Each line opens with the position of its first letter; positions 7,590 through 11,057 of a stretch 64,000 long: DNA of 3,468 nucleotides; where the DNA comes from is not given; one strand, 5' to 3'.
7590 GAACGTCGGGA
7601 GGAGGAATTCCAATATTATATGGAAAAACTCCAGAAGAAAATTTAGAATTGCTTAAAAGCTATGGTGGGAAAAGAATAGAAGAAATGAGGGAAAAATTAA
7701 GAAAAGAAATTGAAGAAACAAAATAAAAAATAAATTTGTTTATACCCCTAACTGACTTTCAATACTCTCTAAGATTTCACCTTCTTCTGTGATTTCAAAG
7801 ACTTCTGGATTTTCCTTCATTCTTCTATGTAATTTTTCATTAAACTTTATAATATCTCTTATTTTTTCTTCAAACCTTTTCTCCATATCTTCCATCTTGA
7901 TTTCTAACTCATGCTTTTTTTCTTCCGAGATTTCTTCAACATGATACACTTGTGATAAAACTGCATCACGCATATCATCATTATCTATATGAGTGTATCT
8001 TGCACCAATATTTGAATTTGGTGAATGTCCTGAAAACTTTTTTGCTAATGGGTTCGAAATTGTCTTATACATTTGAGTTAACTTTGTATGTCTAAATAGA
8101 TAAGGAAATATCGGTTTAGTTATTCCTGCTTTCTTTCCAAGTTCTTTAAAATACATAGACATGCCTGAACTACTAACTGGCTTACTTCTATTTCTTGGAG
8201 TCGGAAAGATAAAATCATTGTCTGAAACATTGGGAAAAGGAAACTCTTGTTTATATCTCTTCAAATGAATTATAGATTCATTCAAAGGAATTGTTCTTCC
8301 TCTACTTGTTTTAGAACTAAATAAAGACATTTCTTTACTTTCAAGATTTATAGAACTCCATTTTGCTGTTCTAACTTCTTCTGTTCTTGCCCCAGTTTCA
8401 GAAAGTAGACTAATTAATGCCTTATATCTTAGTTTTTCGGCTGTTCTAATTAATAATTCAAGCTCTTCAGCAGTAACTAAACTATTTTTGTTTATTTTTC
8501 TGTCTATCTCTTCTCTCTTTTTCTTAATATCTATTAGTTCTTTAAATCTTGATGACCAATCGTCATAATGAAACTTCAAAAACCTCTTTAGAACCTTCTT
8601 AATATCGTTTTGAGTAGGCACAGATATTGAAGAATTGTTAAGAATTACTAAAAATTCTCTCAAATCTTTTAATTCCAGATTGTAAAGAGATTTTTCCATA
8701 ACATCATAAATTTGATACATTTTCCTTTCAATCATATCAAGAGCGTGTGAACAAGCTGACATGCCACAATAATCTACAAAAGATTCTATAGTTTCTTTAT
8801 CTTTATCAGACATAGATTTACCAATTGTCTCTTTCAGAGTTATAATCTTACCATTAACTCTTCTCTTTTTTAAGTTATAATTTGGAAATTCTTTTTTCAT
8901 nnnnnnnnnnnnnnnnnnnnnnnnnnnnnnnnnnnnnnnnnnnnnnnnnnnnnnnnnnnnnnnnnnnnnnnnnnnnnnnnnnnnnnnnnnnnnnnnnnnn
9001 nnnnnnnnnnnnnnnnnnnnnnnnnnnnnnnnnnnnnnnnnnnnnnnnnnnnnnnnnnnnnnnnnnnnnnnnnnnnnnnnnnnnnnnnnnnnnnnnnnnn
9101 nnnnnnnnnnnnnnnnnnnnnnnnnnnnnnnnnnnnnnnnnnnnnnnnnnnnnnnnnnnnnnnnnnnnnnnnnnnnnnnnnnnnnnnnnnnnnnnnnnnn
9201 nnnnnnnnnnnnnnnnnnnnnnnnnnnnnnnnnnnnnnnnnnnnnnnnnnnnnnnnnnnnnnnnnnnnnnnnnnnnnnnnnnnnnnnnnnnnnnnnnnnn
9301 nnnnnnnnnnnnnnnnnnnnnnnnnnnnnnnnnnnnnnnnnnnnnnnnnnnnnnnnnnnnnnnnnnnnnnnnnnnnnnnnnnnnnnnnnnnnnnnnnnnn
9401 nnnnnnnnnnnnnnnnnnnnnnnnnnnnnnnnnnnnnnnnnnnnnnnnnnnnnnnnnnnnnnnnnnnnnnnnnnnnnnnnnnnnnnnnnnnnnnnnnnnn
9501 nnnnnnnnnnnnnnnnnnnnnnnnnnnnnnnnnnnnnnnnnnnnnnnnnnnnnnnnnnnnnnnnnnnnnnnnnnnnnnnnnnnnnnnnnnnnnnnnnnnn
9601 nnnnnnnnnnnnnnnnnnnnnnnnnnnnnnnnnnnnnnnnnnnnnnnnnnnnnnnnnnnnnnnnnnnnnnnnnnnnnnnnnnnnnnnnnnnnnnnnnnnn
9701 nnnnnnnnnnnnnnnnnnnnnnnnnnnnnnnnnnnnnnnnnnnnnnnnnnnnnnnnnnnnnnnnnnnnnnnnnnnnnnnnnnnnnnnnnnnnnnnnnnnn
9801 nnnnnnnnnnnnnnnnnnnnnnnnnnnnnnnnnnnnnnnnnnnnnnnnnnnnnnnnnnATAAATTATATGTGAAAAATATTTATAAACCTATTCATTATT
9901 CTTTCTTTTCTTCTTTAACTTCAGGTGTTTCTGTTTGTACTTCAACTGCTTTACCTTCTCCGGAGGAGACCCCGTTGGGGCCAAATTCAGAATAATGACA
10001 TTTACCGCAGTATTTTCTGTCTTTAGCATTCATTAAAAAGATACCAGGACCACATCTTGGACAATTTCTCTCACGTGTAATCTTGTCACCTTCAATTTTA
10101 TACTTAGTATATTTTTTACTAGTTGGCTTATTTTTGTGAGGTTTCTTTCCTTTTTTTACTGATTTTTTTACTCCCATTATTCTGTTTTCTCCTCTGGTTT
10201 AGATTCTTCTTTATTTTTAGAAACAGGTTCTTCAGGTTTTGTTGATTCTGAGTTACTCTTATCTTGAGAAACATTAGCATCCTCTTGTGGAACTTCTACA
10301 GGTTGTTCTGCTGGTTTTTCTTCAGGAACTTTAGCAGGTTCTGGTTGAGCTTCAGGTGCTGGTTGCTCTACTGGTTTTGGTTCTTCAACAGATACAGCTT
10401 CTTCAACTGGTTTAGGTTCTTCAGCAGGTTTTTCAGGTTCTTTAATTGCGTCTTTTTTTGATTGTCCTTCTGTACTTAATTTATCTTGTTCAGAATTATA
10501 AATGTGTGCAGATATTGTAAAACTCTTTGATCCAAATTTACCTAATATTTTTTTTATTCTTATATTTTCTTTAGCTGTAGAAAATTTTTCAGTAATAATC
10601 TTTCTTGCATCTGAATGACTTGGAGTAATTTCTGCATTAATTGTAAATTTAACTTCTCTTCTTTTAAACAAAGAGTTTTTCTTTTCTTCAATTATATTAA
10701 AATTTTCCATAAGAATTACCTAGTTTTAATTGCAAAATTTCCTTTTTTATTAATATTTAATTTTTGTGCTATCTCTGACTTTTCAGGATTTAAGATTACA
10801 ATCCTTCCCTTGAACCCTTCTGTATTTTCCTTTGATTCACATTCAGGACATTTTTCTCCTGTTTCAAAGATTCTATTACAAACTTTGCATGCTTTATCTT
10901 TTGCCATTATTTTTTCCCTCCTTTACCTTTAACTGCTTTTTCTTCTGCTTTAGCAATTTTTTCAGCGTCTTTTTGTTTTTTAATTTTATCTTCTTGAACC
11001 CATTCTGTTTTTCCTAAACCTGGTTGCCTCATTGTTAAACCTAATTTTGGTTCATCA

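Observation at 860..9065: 8.2-kb integrated element bounded by perfect 15-bp direct repeats, with no tRNA at the att site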

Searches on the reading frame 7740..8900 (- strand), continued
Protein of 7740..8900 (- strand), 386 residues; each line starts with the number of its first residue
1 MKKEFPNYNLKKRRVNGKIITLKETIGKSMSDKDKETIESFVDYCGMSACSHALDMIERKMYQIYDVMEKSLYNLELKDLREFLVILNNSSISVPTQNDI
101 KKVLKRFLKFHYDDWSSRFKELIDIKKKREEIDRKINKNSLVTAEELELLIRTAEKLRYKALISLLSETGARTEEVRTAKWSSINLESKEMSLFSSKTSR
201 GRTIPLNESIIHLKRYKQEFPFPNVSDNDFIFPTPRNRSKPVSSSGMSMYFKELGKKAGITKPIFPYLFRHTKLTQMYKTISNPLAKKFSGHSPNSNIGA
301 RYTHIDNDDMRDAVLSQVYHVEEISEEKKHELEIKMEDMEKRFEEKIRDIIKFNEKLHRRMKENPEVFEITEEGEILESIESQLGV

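Call 93: search_protein_families(library=pfam, max_evalue=0.001, proteins=[L152:11434-13848:-, L152:14518-15078:-, L152:16112-16882:-, L152:17153-18652:-, L152:19109-19639:+, L152:19692-20468:-, L152:15561-15857:-, L152:16866-17156:-, L113:3202-3837:-, L113:5018-5482:-])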
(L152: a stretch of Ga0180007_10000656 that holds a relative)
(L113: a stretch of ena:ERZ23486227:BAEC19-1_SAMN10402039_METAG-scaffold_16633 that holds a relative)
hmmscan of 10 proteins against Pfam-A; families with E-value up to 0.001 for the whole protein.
L152:11434-13848:- (804 aa): 0 families

L152:14518-15078:- (186 aa): 1 family
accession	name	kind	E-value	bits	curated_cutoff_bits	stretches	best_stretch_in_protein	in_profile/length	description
PF00239.26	Resolvase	-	5.1e-31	108.2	23.3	1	5-144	3-142/145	Resolvase, N terminal domain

L152:16112-16882:- (256 aa): 1 family
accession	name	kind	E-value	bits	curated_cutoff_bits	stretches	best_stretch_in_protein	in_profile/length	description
PF01807.25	Zn_ribbon_DnaG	-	1e-12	48.1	24.9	1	181-249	6-76/98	CHC2 zinc finger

L152:17153-18652:- (499 aa): 2 families
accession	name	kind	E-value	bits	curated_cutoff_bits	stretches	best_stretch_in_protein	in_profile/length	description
PF19263.5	DUF5906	-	5.6e-19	69.3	27.6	1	178-289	1-114/114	Family of unknown function (DUF5906)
PF08706.16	D5_N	-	0.00017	22.3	22.4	1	39-144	26-138/145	D5 N terminal like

L152:19109-19639:+ (176 aa): 3 families
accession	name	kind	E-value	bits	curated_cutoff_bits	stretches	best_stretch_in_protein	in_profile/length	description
PF01022.26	HTH_5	-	5.7e-06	26.6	22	1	25-62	10-47/47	Bacterial regulatory protein, arsR family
PF22381.2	Staph_reg_Sar_Rot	-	1.5e-05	25.4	27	1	33-83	28-81/85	Transcriptional regulator SarA/Rot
PF01047.28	MarR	-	0.00013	22.2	24.6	1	29-71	16-58/59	MarR family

L152:19692-20468:- (258 aa): 1 family
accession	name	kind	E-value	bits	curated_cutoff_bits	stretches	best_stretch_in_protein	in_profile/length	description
PF07705.17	CARDB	-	1.7e-11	44.7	22.7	1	138-247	2-99/101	CARDB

L152:15561-15857:- (98 aa): 0 families

L152:16866-17156:- (96 aa): 0 families

L113:3202-3837:- (211 aa): 0 families

L113:5018-5482:- (154 aa): 0 families

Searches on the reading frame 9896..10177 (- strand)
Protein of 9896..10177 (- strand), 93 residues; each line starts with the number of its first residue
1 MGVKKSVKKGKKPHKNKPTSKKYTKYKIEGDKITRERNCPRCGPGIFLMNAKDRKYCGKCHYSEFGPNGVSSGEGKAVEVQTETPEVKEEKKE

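Call 14: search_protein_families(library=pfam, max_evalue=0.01, proteins=[window:9896-10177:-])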
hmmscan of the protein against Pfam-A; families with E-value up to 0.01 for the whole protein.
window:9896-10177:- (93 aa): 1 family
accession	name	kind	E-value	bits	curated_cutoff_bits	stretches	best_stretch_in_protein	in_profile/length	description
PF01599.25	Ribosomal_S27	-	1.5e-15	57.2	22.3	1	24-62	3-43/44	Ribosomal protein S27a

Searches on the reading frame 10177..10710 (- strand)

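Call 14: search_protein_families(library=pfam, max_evalue=0.01, proteins=[window:10177-10710:-])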
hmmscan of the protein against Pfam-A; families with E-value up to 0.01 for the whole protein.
window:10177-10710:- (177 aa): 1 family
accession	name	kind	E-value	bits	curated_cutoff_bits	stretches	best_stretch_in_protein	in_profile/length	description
PF01282.25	Ribosomal_S24e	-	6.6e-12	45.8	24.5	1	6-85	2-83/95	Ribosomal protein S24e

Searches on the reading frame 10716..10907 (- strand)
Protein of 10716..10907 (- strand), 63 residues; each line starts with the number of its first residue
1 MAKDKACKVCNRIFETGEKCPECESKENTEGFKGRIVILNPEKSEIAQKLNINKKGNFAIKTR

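Call 14: search_protein_families(library=pfam, max_evalue=0.01, proteins=[window:10716-10907:-])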
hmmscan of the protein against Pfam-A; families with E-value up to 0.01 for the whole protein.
window:10716-10907:- (63 aa): 1 family
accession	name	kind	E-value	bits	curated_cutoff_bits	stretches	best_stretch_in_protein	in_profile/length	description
PF06093.19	Spt4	-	2.7e-11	43.8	25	1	5-61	2-75/77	Spt4/RpoE2 zinc finger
